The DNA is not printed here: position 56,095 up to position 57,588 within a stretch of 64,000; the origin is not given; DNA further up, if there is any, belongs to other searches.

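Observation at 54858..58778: Operon of three paralogous 400-470-aa proteins with prepilin-type N-termini ('giant pseudopilins'), without assembly genes nearby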

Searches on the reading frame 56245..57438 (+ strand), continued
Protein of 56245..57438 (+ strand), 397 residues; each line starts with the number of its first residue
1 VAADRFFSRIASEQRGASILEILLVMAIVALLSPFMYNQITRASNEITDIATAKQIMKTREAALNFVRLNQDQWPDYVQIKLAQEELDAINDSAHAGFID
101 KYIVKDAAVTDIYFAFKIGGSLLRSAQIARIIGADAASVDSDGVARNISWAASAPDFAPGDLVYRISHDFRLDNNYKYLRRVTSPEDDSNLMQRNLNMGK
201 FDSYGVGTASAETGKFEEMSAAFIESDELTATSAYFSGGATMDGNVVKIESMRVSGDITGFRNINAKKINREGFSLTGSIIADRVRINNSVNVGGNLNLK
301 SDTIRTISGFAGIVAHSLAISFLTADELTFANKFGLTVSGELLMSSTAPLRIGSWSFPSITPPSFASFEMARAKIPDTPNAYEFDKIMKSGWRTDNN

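Call 66: find_related_loci(query=L034:967-2595:-, collection=metagenome_contigs, flank=10000)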
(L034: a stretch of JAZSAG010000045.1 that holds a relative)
Query L034:967-2595:- (542 aa) in metagenome_contigs; peptide patterns used: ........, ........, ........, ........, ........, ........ (x = any residue, [..] = any of these).
210 stretches matched a pattern; 165 encode a relative of the query (tblastn E <= 1e-3); the best 80 are kept; 80 distinct loci.
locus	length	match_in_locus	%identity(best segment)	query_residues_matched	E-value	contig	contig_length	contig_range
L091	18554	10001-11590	90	13-542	0e+0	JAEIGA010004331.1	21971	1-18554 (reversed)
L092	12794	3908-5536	88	1-542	0e+0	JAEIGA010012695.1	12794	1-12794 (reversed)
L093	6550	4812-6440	88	1-542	0e+0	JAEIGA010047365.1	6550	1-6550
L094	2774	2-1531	91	33-542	0e+0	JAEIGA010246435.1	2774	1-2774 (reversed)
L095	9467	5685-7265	86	16-542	0e+0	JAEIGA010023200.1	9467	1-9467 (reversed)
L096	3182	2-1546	87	28-542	0e+0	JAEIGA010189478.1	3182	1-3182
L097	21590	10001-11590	85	13-542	0e+0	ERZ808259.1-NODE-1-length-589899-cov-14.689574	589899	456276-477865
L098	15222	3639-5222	85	15-542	0e+0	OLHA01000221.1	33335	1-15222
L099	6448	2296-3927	83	7-542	0e+0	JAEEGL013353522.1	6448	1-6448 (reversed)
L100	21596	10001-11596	84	11-542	0e+0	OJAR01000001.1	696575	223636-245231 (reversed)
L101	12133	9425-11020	84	11-542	0e+0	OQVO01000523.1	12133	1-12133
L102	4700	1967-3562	84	11-542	0e+0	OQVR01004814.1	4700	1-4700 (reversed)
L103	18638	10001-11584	84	15-542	0e+0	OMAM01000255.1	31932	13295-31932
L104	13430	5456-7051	84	11-542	0e+0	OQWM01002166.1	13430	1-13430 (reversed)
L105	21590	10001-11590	83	15-542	0e+0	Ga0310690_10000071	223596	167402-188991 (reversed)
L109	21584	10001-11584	85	15-542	0e+0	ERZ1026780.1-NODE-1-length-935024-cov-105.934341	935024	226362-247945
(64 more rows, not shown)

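Call 94: search_protein_families(library=pfam, proteins=[L109:5-301:+, L109:305-2719:+, L109:2724-3341:+, L109:4653-5570:+, L109:5573-6505:+, L109:6480-7421:+, L109:7435-7851:+, L109:12783-13352:-, L109:13705-16104:+, L109:11589-12662:+], max_evalue=0.01)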
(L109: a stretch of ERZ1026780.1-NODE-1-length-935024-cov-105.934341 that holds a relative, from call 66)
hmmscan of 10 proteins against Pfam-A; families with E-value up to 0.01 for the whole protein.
L109:5-301:+ (98 aa): 1 family
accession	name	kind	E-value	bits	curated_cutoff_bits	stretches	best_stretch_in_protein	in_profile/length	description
PF05101.18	VirB3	-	8.6e-07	29.6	23.9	1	3-90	3-76/84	Type IV secretory pathway, VirB3-like protein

L109:305-2719:+ (804 aa): 1 family
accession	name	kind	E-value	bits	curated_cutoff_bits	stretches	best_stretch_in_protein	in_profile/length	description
PF03135.19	CagE_TrbE_VirB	-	8.4e-11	42.7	21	1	191-380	11-198/204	CagE, TrbE, VirB family, component of type IV transporter system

L109:2724-3341:+ (205 aa): 0 families

L109:4653-5570:+ (305 aa): 2 families
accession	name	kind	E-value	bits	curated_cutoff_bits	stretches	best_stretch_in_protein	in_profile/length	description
PF04028.18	DUF374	-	7.3e-17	61.2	26.8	1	119-182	6-68/69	Domain of unknown function (DUF374)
PF01553.26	Acyltransferase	-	0.0049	17.1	23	0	95-207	13-132/132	Acyltransferase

L109:5573-6505:+ (310 aa): 1 family
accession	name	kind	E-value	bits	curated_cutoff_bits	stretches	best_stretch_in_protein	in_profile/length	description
PF02606.20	LpxK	-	6e-67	226.5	27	1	14-301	2-327/328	Tetraacyldisaccharide-1-P 4'-kinase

L109:6480-7421:+ (313 aa): 1 family
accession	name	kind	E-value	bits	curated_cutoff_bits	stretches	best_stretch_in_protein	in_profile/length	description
PF03331.19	LpxC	-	1.5e-69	235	27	1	2-301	2-267/268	UDP-3-O-acyl N-acetylglycosamine deacetylase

L109:7435-7851:+ (138 aa): 0 families

L109:12783-13352:- (189 aa): 0 families

L109:13705-16104:+ (799 aa): 5 families
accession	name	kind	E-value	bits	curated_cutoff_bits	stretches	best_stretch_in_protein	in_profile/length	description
PF00204.31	DNA_gyraseB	-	4.4e-53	179.8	27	1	230-397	1-172/173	DNA gyrase B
PF00986.26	DNA_gyraseB_C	-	9.1e-31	106.3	29.8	1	728-788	2-62/63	DNA gyrase B subunit, carboxyl terminus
PF01751.28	Toprim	-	2.7e-20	72.8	23.1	1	426-534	1-93/96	Toprim domain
PF02518.31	HATPase_c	-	7.7e-13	49.3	26.4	1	38-178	5-106/111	Histidine kinase-, DNA gyrase B-, and HSP90-like ATPase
PF21249.2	GyrB_hook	-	0.0038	17.2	23.7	1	540-563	1-24/29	GyrB, hook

L109:11589-12662:+ (357 aa): 1 family
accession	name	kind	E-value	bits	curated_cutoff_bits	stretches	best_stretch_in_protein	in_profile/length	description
PF00482.28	T2SSF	-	3.6e-25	88.8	25.2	2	229-344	5-121/125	Type II secretion system (T2SS), protein F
